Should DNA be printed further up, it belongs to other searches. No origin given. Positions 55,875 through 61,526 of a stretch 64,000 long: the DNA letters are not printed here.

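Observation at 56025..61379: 1784-aa signalling protein in which all three enzymatic modules (kinase, P-loop NTPase, histidine kinase) carry substitutions at canonical catalytic positions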

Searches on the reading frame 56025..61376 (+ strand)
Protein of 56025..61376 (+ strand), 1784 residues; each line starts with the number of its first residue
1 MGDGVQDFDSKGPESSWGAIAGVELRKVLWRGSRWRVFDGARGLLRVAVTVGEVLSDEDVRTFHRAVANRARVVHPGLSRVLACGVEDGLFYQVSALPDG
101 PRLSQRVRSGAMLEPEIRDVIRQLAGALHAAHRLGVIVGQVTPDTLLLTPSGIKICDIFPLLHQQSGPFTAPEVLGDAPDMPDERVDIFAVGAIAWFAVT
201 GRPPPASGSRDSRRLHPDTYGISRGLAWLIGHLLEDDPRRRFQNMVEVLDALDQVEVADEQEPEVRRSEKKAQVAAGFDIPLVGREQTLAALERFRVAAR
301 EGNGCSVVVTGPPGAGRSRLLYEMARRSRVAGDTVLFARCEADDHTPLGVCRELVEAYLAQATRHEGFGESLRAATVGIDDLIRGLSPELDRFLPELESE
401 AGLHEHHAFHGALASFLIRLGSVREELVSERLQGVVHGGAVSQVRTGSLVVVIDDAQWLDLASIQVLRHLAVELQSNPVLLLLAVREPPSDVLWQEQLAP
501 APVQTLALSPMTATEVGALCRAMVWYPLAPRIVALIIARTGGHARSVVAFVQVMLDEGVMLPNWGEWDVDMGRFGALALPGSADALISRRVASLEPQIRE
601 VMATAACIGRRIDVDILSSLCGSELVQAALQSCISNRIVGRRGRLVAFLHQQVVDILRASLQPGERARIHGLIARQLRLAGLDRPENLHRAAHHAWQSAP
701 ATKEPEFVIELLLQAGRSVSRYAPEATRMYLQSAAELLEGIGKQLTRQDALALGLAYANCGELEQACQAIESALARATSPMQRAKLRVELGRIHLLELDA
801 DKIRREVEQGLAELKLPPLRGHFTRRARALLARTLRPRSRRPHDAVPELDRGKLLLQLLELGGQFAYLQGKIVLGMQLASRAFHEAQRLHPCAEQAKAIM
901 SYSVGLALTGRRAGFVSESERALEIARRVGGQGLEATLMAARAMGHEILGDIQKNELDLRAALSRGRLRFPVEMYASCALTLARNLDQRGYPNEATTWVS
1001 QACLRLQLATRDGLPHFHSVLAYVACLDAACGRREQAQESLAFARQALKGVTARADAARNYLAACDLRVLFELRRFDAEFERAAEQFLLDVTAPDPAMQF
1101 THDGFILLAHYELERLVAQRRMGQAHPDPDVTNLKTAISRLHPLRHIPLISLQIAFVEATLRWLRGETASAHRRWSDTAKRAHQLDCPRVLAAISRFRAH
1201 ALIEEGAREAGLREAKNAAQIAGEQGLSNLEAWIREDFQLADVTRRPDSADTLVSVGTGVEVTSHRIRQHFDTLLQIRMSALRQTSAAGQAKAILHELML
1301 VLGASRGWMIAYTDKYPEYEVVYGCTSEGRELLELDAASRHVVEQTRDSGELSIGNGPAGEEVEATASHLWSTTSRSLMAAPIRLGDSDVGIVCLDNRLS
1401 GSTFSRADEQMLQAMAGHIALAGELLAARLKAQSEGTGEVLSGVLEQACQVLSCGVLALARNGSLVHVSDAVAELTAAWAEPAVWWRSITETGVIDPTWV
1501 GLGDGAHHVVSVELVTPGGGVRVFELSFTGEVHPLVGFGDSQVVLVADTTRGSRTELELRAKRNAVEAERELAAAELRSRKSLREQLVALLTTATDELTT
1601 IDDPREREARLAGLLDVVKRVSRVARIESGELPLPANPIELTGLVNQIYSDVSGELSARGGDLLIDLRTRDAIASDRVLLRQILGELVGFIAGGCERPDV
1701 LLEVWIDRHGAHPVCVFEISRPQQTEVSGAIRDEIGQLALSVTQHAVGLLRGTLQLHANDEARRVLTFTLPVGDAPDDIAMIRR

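Call 5: search_protein_families(library=pfam, proteins=[window:56025-61376:+], max_evalue=1)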
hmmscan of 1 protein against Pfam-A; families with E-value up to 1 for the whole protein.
window:56025-61376:+ (1784 aa): 11 families
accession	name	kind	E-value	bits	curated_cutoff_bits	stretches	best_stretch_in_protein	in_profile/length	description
PF13191.12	AAA_16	-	1.1e-18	68.7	32.6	1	281-481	1-166/167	AAA ATPase domain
PF13401.12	AAA_22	-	4.4e-08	33.9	27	1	306-472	7-109/130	AAA domain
PF00069.31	Pkinase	-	8.5e-07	29.1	31.7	1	71-242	53-252/263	Protein kinase domain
PF01590.32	GAF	-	1.6e-06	29.1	22.4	1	1292-1422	7-132/133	GAF domain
PF13185.12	GAF_2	-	3.5e-05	24.5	28.6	1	1292-1422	9-134/136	GAF domain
PF13492.12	GAF_3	-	3.9e-05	24.5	27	1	1293-1422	8-126/129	GAF domain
PF10602.15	RPN7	-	0.0028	17.8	29.6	1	742-809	31-98/174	26S proteasome subunit RPN7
PF25199.1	nSTAND_NTPase5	-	0.048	13.9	34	0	285-346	22-84/145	Novel STAND NTPase 5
PF13176.12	TPR_7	-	0.083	13.5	27.9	0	751-777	3-29/36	Tetratricopeptide repeat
PF01637.24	ATPase_2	-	0.17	12.1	33.2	1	285-338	4-54/225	ATPase domain predominantly from Archaea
PF05627.16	AvrRpt-cleavage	-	0.24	11.2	20.3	1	556-570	2-16/37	Cleavage site for pathogenic type III effector avirulence factor Avr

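Call 6: search_protein_families(library=ncbifam, proteins=[window:56025-61376:+], max_evalue=1)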
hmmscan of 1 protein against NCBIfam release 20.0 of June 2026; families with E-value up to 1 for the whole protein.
window:56025-61376:+ (1784 aa): 6 families
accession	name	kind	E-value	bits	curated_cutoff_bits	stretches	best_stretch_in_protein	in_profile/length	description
TIGR03903.1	TOMM_kin_cyc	equivalog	3.3e-23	81.5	705.75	2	269-754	470-937/1267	TOMM system kinase/cyclase fusion protein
NF047741.1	antiphage_MADS6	equivalog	3.8e-10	38.9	460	1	87-273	269-477/612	methylation-associated defense system protein kinase MAD6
NF033483.0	PknB_PASTA_kin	equivalog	2.8e-07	30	450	1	60-259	51-272/563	Stk1 family PASTA domain-containing Ser/Thr kinase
TIGR03420.1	DnaA_homol_Hda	equivalog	0.00049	19.7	194.8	1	287-355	24-89/226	DnaA regulatory inactivator Hda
NF052427.1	StpK7MSMEG_1200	equivalog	0.0036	15.8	900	1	62-191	53-195/601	serine/threonine protein kinase StpK7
TIGR00750.1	lao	equivalog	0.084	12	240.75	1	296-335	26-65/300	methylmalonyl Co-A mutase-associated GTPase MeaB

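Call 8: search_solved_structures(query=window:56025-61376:+, max_evalue=1, show_alignments=2)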
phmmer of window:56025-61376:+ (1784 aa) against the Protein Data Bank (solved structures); distinct sequences matched with E-value up to 1: 204 (the best 60 are shown).
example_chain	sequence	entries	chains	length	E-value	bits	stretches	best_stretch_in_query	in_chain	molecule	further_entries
9tmq_A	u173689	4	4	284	2.3e-07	31.8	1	31-207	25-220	Serine/threonine-protein kinase PknA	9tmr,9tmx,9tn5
4ow8_A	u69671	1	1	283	2.3e-07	31.8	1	31-207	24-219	Serine/threonine-protein kinase PknA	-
6b2q_A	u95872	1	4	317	3.1e-07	31.3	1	31-207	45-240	Serine/threonine-protein kinase PknA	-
4x3f_A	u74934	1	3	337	3.8e-07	31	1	31-207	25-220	Serine/threonine-protein kinase PknA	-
5xka_A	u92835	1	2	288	5.4e-07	30.5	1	54-272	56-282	Serine/threonine-protein kinase PknI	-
5m09_A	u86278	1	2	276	2.1e-06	28.5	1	54-253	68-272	Serine/threonine-protein kinase PknI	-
5m08_A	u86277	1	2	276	2.5e-06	28.3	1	54-253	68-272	Serine/threonine-protein kinase PknI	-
5m06_A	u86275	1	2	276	4.6e-06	27.4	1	54-253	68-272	Serine/threonine-protein kinase PknI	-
5m07_A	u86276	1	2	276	4.7e-06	27.4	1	54-253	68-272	Serine/threonine-protein kinase PknI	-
4eqm_A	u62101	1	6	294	2e-05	25.3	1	56-205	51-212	Protein kinase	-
9ymt_A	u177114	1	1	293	2.1e-05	25.3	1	56-205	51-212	Serine/Threonine Kinase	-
8r4o_A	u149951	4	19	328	2.2e-05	25.2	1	53-242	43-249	Serine/threonine-protein kinase SIK3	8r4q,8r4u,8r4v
8oku_A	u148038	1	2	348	2.6e-05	24.9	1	52-242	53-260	Serine/threonine-protein kinase SIK3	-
2h34_A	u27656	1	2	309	7.6e-05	23.4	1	23-204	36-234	Serine/threonine-protein kinase pknE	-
3f61_A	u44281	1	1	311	9.8e-05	23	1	62-265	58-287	Serine/threonine-protein kinase pknB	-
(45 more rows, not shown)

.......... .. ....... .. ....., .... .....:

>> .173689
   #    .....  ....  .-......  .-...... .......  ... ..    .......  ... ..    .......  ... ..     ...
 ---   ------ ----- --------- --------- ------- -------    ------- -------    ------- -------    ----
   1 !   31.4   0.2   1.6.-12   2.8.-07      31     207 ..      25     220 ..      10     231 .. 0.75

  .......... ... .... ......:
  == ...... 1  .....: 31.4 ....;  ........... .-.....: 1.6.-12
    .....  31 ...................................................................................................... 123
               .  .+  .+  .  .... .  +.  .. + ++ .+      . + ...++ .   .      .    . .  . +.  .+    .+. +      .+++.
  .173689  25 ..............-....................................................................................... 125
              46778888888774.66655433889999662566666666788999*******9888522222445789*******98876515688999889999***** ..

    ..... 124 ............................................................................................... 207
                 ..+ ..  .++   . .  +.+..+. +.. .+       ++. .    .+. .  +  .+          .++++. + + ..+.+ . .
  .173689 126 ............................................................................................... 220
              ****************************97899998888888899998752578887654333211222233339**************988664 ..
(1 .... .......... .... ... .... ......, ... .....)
